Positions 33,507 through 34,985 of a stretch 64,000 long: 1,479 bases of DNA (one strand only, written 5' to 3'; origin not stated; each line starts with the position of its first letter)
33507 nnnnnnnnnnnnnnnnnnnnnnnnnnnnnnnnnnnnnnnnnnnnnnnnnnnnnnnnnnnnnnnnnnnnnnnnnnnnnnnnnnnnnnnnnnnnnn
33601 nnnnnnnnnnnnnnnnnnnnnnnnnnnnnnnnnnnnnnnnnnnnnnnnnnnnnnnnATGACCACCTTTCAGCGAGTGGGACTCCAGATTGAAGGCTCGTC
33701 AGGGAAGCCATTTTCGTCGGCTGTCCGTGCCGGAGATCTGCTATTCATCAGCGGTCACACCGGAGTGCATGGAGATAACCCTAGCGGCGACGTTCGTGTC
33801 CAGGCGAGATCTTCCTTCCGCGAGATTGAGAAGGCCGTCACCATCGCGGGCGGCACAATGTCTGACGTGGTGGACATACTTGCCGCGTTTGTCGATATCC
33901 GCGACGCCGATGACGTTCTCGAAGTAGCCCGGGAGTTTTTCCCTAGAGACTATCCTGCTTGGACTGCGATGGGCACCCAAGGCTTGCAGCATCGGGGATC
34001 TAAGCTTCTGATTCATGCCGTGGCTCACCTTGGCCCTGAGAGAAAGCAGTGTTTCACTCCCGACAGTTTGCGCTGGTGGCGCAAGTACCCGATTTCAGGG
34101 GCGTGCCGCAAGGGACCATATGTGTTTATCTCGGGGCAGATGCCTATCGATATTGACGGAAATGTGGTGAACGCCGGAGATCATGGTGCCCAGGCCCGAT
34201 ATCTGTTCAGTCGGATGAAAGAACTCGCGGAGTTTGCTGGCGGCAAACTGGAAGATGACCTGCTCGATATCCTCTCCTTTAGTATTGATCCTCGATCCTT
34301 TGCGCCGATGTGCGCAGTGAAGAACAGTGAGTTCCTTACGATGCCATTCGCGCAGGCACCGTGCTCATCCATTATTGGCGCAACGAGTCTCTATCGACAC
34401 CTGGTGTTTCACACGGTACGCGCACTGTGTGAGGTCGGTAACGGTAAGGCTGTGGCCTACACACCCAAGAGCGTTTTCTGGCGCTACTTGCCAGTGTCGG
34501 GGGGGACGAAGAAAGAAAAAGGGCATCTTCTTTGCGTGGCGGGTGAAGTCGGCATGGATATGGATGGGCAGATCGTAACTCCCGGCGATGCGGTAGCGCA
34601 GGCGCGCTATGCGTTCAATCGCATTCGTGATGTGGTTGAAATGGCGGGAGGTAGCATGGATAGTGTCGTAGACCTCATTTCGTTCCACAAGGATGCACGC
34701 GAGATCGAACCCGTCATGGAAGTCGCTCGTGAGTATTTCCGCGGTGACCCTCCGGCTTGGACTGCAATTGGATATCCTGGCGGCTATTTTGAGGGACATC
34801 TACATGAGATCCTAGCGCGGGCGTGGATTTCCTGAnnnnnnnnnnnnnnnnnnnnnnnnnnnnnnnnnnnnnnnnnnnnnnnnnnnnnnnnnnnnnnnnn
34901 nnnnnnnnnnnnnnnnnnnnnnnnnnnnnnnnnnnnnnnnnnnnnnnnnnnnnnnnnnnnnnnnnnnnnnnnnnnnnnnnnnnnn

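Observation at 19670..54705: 35-kb hydrolase-dominated catabolic supercluster that matches no described pathway (candidate N-heterocycle / cyclic-amide degradation system)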

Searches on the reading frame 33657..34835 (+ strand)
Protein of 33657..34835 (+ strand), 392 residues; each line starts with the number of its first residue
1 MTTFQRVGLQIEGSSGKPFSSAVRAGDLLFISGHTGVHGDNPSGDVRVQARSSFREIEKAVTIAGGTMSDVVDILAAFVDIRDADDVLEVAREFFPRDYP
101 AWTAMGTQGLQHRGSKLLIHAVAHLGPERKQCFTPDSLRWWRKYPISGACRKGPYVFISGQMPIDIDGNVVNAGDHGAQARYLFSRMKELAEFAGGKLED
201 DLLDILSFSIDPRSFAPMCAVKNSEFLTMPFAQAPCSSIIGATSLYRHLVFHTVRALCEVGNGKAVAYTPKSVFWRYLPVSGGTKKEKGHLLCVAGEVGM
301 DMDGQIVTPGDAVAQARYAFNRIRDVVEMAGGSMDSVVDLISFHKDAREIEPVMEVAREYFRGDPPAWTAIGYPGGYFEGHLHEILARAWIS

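Call 4: search_protein_families(library=pfam, proteins=[window:33657-34835:+])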
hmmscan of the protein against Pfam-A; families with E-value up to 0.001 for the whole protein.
window:33657-34835:+ (392 aa): 1 family
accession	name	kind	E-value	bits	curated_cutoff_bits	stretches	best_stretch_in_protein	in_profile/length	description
PF01042.26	Ribonuc_L-PSP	-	3.7e-45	153.3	27.3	3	17-124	9-120/121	Endoribonuclease L-PSP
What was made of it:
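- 33657..34835 (+): g12: protein of three fused Rid7/YjgH-like domains, module B. Call 4.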

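Call 7: search_protein_families(library=ncbifam, proteins=[window:33657-34835:+], max_evalue=0.00001)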
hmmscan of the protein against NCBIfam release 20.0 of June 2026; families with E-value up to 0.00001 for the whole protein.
window:33657-34835:+ (392 aa): 3 families
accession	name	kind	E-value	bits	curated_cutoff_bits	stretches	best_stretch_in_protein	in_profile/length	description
TIGR03610.1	RutC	equivalog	5.8e-33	113.7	169.1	3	290-371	26-107/127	pyrimidine utilization protein C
TIGR00004.1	TIGR00004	subfamily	1.7e-29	102.6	106.25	2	18-123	15-123/125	Rid family detoxifying hydrolase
NF008490.0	PRK11401.1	equivalog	8.7e-13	48.3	222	0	17-98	15-98/129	enamine/imine deaminase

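Call 17: find_homologous_proteins(query=window:33657-34835:+, max_evalue=1e-10)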
Query window:33657-34835:+ (392 aa): 211 proteins with E <= 1e-10 among 3723 candidates; the best 120 are listed.
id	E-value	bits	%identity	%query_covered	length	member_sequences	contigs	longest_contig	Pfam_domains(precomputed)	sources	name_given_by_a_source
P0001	7.6e-249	843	92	100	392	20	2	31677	PF01042.27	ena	-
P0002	4.0e-238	808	87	100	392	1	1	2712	PF01042.27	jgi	jgi:2-iminobutanoate/2-iminopropanoate deaminase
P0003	2.3e-233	792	84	100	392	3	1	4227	PF01042.27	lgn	-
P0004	3.1e-224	762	83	100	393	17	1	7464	PF01042.27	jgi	jgi:2-iminobutanoate/2-iminopropanoate deaminase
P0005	1.1e-212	724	79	100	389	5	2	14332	PF01042.27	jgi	jgi:enamine deaminase RidA (YjgF/YER057c/UK114 family)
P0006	1.0e-205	701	75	100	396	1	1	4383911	PF01042.27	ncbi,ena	-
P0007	1.5e-204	697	75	100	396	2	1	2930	PF01042.27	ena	-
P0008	5.9e-203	692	75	99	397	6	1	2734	PF01042.27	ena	-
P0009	3.4e-202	690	75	100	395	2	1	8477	PF01042.27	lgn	-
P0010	3.3e-195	667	79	88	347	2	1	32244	PF01042.27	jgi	jgi:enamine deaminase RidA (YjgF/YER057c/UK114 family)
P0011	2.7e-186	637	72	95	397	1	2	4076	PF01042.27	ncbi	-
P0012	1.3e-183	628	72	95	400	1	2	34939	PF01042.27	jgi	jgi:enamine deaminase RidA (YjgF/YER057c/UK114 family)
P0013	1.5e-183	628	68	100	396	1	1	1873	PF01042.27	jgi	-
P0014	5.0e-183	626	72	95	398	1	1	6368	PF01042.27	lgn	-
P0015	1.7e-181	621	68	99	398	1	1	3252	PF01042.27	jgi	jgi:2-iminobutanoate/2-iminopropanoate deaminase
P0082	2.3e-103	364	47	95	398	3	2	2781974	PF01042.27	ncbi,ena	-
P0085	5.1e-101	356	45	95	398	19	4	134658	PF01042.27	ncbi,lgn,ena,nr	ncbi:MAG: Rid family hydrolase [Chloroflexi bacterium]|nr:Rid family hydrolase [Chloroflexota bacter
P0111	8.4e-92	326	43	95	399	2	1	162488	PF01042.27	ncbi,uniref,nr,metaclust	ncbi:Rid family hydrolase [Amycolatopsis jejuensis]|uniref:Rid family hydrolase n=1 Tax=Amycolatopsi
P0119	2.2e-90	321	43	95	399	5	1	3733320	PF01042.27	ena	-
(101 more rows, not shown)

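Call 18: find_encoding_contigs(protein=P0006, flank=10000, max_places=1)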
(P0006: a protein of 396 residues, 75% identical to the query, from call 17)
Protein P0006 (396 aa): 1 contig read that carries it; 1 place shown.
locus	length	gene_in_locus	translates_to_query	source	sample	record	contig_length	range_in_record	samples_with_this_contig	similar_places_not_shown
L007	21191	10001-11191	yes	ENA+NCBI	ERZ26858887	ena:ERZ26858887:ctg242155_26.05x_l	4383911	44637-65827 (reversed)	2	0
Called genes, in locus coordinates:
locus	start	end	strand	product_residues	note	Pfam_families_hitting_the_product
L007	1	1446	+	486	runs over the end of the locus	PF01979:Amidohydro_1, PF07969:Amidohydro_3 (weak)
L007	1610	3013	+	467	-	PF01979:Amidohydro_1, PF07969:Amidohydro_3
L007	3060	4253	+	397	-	PF01042:Ribonuc_L-PSP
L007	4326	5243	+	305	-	PF04909:Amidohydro_2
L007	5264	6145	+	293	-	PF04909:Amidohydro_2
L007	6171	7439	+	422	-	PF00083:Sugar_tr (weak), PF07690:MFS_1, PF06779:MFS_4 (weak), PF07690:MFS_1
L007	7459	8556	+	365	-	PF26233:NicX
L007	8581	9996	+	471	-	PF01979:Amidohydro_1, PF07969:Amidohydro_3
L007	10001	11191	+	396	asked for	PF01042:Ribonuc_L-PSP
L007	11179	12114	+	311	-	PF04909:Amidohydro_2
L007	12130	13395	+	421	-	PF00083:Sugar_tr, PF07690:MFS_1, PF12832:MFS_1_like (faint), PF06779:MFS_4 (weak), PF07690:MFS_1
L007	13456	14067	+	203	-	PF13189:Cytidylate_kin2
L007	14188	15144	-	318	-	PF00392:GntR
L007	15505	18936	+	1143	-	PF13620:CarboxypepD_reg, PF13715:CarbopepD_reg_2, PF25183:OMP_b-brl_4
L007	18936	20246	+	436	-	PF01321:Creatinase_N (weak), PF00557:Peptidase_M24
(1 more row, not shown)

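Call 19: find_encoding_contigs(protein=P0082, flank=10000, max_places=1)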
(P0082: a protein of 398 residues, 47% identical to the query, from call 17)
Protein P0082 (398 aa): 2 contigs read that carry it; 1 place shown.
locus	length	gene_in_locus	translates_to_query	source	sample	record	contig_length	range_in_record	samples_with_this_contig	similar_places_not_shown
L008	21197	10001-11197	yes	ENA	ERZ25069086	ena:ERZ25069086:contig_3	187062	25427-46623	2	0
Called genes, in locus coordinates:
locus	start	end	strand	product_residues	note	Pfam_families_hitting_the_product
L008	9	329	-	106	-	PF02126:PTE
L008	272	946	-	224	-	PF02126:PTE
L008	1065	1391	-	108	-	PF03413:PepSY (weak)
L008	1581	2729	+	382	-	PF01408:GFO_IDH_MocA, PF02894:GFO_IDH_MocA_C (weak), PF22725:GFO_IDH_MocA_C3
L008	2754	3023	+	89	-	-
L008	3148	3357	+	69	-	-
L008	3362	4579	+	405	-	PF02515:CoA_transf_3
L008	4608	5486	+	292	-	PF03328:HpcH_HpaI, PF15617:C-C_Bond_Lyase (faint)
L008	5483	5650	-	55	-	PF12802:MarR_2 (weak), PF13545:HTH_Crp_2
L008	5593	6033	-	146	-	PF00027:cNMP_binding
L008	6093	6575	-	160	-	PF02982:Scytalone_dh, PF13577:SnoaL_4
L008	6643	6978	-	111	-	PF02126:PTE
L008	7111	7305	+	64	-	-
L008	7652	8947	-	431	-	PF00296:Bac_luciferase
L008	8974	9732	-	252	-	PF12697:Abhydrolase_6, PF00561:Abhydrolase_1, PF12146:Hydrolase_4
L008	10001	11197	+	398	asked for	PF01042:Ribonuc_L-PSP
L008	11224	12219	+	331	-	PF04909:Amidohydro_2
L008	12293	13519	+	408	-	PF07969:Amidohydro_3 (weak), PF01979:Amidohydro_1, PF07969:Amidohydro_3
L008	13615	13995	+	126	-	PF00903:Glyoxalase, PF18029:Glyoxalase_6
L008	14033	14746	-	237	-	PF03781:FGE-sulfatase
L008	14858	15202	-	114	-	-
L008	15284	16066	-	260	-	PF00296:Bac_luciferase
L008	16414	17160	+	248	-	PF04199:Cyclase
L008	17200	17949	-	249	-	PF00378:ECH_1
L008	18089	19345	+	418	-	PF00296:Bac_luciferase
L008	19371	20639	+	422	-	PF00296:Bac_luciferase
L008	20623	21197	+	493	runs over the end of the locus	PF01425:Amidase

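Call 20: find_encoding_contigs(protein=P0111, flank=10000, max_places=1)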
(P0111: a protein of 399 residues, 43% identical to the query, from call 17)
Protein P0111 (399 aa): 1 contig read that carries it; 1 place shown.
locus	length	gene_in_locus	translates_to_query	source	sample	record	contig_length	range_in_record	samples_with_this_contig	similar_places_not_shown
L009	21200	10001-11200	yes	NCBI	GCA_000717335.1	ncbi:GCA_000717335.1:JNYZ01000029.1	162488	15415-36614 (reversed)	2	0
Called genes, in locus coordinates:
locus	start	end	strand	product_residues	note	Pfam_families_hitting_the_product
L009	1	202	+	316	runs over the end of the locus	PF08240:ADH_N, PF00107:ADH_zinc_N, PF13602:ADH_zinc_N_2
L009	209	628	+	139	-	PF02566:OsmC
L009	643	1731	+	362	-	PF03069:FmdA_AmdA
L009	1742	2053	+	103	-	PF07110:EthD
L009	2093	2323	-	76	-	PF13443:HTH_26, PF01381:HTH_3 (weak), PF13560:HTH_31 (weak)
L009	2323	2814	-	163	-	PF11188:DUF2975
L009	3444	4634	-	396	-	-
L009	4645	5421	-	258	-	PF00392:GntR, PF07702:UTRA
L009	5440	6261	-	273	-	PF01791:DeoC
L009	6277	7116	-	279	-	PF00230:MIP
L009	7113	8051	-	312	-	PF00294:PfkB, PF08543:Phos_pyr_kin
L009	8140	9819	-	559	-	PF01590:GAF, PF13185:GAF_2, PF13492:GAF_3, PF17853:GGDEF_2, PF13556:HTH_30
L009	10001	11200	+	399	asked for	PF01042:Ribonuc_L-PSP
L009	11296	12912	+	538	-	-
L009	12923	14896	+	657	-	PF16177:ACAS_N, PF00501:AMP-binding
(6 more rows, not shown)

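Call 22: find_related_loci(query=A1, collection=genome_contigs, flank=10000)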
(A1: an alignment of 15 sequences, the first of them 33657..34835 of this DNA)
Query A1 (392 aa) in genome_contigs; peptide patterns used: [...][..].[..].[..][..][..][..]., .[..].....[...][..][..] (x = any residue, [..] = any of these).
224 stretches matched a pattern; 62 encode a relative of the query (tblastn E <= 1e-3); 56 distinct loci.
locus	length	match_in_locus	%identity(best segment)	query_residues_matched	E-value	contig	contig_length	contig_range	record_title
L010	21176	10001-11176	86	1-392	0e+0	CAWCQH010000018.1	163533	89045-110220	MAG: uncultured Acidobacteriota bacterium isolate MFD04540.bin.2.56 genome assembly, contig: contig_5288, whole genome s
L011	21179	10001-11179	83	1-392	0e+0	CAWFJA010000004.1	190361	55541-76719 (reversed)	MAG: Terriglobia bacterium isolate MFD01872.bin.2.36 genome assembly, contig: contig_123607, whole genome shotgun sequen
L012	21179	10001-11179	82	1-392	0e+0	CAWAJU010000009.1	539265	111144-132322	MAG: uncultured beta proteobacterium isolate MFD02416.bin.1.304 genome assembly, contig: contig_33923, whole genome shot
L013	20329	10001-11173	80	1-392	0e+0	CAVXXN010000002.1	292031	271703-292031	MAG: Terriglobia bacterium isolate MFD01213.bin.2.71 genome assembly, contig: contig_15898, whole genome shotgun sequenc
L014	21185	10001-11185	75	1-391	0e+0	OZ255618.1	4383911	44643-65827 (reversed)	MAG: Acidobacteriaceae bacterium isolate aa0d03d3-4ae6-43cd-83c9-ded2843a5c1f genome assembly, chromosome: 1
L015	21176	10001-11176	89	1-392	0e+0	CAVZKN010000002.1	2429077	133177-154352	MAG: uncultured Acidobacteriaceae bacterium isolate MFD09286.bin.1.8 genome assembly, contig: contig_16239, whole genome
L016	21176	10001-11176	48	18-389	2e-114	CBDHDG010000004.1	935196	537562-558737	MAG: bacterium isolate 69b2227f-91d7-440d-8fa6-b459675921ba genome assembly, contig: contig_4, whole genome shotgun sequ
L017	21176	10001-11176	47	18-389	2e-113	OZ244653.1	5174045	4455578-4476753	MAG: bacterium isolate 39c32cc5-dc70-4d00-b26d-4165b0e321b9 genome assembly, chromosome: 1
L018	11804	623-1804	45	3-389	1e-107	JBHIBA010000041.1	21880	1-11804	MAG: Nitrospinota bacterium isolate K_2_bin.39 NODE_996_length_21880_cov_8.720916, whole genome shotgun sequence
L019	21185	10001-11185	47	18-385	2e-106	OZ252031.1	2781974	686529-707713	MAG: Dehalococcoidia bacterium isolate dff2a26e-0c85-4687-84f1-4c242d812589 genome assembly, chromosome: 1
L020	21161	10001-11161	47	18-385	6e-106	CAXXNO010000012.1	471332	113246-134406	MAG: Dehalococcoidia bacterium isolate 4c69b660-97cb-4d58-b3cc-8ba09491c4a9 genome assembly, contig: contig_12, whole ge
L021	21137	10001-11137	45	18-389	2e-101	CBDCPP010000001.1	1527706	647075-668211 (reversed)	MAG: Dehalococcoidia bacterium isolate ce4ed754-9089-45ac-9df7-8ad5b357a940 genome assembly, contig: contig_1, whole gen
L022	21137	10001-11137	45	18-389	2e-101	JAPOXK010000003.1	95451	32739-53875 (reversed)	MAG: Chloroflexota bacterium isolate COS3_bin_3 NODE_109_length_95451_cov_22.5357, whole genome shotgun sequence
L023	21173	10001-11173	46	16-391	9e-97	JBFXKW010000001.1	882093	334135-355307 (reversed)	MAG: Alphaproteobacteria bacterium isolate CA_2019_TPIn_84 NODE_12_length_882093_cov_14.232000_TPIn, whole genome shotgu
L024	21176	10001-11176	43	9-389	5e-94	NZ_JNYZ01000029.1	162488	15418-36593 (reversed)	Amycolatopsis jejuensis strain NRRL B-24427 contig29.1, whole genome shotgun sequence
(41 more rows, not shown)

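Call 27: find_encoding_contigs(protein=P0119, flank=8000, max_places=1)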
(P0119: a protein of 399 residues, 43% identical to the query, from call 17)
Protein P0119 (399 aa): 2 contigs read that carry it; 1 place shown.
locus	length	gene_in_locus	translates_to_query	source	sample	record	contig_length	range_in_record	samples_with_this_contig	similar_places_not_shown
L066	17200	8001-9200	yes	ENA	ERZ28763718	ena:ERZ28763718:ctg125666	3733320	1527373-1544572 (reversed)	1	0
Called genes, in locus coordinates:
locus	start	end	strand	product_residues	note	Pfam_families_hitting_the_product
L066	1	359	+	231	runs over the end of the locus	PF00857:Isochorismatase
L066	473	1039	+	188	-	-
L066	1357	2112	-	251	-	PF00106:adh_short, PF08659:KR, PF13561:adh_short_C2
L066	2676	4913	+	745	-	PF00989:PAS, PF13426:PAS_9, PF00989:PAS, PF13426:PAS_9, PF08447:PAS_3, PF05598:DUF772, PF01609:DDE_Tnp_1, PF13751:DDE_Tnp_1_6, +2 more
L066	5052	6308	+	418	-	PF08447:PAS_3, PF00512:HisKA, PF02518:HATPase_c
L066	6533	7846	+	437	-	PF00211:Guanylate_cyc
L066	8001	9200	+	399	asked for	PF01042:Ribonuc_L-PSP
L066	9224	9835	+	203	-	-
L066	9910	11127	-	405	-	PF00067:p450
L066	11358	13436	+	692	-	PF05378:Hydant_A_N, PF01968:Hydantoinase_A, PF19278:Hydant_A_C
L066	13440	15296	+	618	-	PF02538:Hydantoinase_B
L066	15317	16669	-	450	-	PF00202:Aminotran_3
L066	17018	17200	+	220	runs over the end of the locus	-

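Call 28: find_encoding_contigs(protein=P0085, flank=8000, max_places=1)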
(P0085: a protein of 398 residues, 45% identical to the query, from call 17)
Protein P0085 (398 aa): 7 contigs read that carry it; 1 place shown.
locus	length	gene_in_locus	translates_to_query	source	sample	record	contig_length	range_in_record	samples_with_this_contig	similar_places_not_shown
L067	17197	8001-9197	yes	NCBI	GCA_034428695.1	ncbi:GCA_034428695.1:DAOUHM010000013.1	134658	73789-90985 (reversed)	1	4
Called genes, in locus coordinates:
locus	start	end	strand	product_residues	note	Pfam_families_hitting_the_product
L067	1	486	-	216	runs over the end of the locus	PF00574:CLP_protease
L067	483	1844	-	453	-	PF05697:Trigger_N, PF05698:Trigger_C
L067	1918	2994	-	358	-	PF00528:BPD_transp_1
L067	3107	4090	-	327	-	PF19300:BPD_transp_1_N (weak), PF00528:BPD_transp_1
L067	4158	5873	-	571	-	PF00496:SBP_bac_5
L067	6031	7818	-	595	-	PF01336:tRNA_anti-codon, PF00152:tRNA-synt_2, PF02938:GAD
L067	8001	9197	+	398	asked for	PF01042:Ribonuc_L-PSP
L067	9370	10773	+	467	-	PF00296:Bac_luciferase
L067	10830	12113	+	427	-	PF04055:Radical_SAM, PF06969:HemN_C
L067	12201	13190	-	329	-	PF08240:ADH_N, PF00107:ADH_zinc_N, PF13602:ADH_zinc_N_2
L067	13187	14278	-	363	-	PF00850:Hist_deacetyl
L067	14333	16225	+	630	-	PF00009:GTP_EFTU, PF01926:MMR_HSR1 (weak), PF03144:GTP_EFTU_D2, PF25461:Beta-barrel_SelB, PF09106:WHD_2nd_SelB, PF09107:WHD_3rd_SelB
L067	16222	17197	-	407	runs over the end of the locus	PF02355:SecD_SecF_C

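Call 42: search_solved_structures(query=window:33657-34835:+, max_evalue=0.001, show_alignments=1)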
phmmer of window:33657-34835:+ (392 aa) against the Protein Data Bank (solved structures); distinct sequences matched with E-value up to 0.001: 36.
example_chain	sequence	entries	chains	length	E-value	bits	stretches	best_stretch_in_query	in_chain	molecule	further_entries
1pf5_A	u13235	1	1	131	4.7e-13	51.9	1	19-110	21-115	Hypothetical protein yjgH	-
2cwj_A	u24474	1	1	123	1.1e-08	37.6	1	18-124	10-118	putative endonuclease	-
1oni_A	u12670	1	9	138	1.2e-08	37.4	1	16-127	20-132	14.5 kDa translational inhibitor protein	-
9n80_A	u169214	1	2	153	1.7e-08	36.9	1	15-127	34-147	2-iminobutanoate/2-iminopropanoate deaminase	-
8qom_A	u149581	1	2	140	3.8e-08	35.8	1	18-127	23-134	2-iminobutanoate/2-iminopropanoate deaminase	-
2dyy_A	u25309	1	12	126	3.8e-08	35.8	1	18-109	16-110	UPF0076 protein PH0854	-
2csl_A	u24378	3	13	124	4.4e-08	35.5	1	17-120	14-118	protein translation initiation inhibitor | translation initiation inhibitor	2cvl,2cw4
1x25_A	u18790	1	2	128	6.7e-07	31.7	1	287-370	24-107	Hypothetical UPF0076 protein ST0811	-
3v4d_A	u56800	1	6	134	8.5e-07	31.3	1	291-370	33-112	Aminoacrylate peracid reductase RutC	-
5yu2_A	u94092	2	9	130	1.2e-06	30.8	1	291-370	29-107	Translation initiation inhibitor homologue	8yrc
3r0p_A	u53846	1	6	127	1.6e-06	30.4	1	26-373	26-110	L-PSP putative endoribonuclease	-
3k0t_A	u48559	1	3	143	2e-06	30.1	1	17-121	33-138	Endoribonuclease L-PSP, putative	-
6tcd_A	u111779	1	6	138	2.8e-06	29.6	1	19-128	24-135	Ribonuclease UK114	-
1nq3_A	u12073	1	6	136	2.9e-06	29.6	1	18-127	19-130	14.3 kDa perchloric acid soluble protein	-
3i7t_A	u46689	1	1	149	2.9e-06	29.6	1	10-126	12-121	Putative uncharacterized protein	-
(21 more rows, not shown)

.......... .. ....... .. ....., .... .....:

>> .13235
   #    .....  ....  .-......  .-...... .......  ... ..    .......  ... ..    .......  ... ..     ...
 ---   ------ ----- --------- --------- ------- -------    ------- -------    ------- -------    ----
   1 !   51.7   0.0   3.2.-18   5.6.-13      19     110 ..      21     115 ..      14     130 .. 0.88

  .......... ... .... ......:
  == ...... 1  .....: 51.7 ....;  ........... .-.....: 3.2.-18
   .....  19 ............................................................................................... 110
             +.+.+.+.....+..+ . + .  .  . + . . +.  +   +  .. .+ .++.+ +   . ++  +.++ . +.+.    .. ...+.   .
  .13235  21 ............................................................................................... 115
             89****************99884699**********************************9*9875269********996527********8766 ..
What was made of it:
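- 33657..34835 (+): Best PDB hit is E. coli YjgH (call 42).
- On Rid7 (YjgH-like) subfamily, as a triple fusion (g6, g12): The best PDB hit for domain 1 is YjgH, 1pf5, at 4.7e-13 (call 42).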
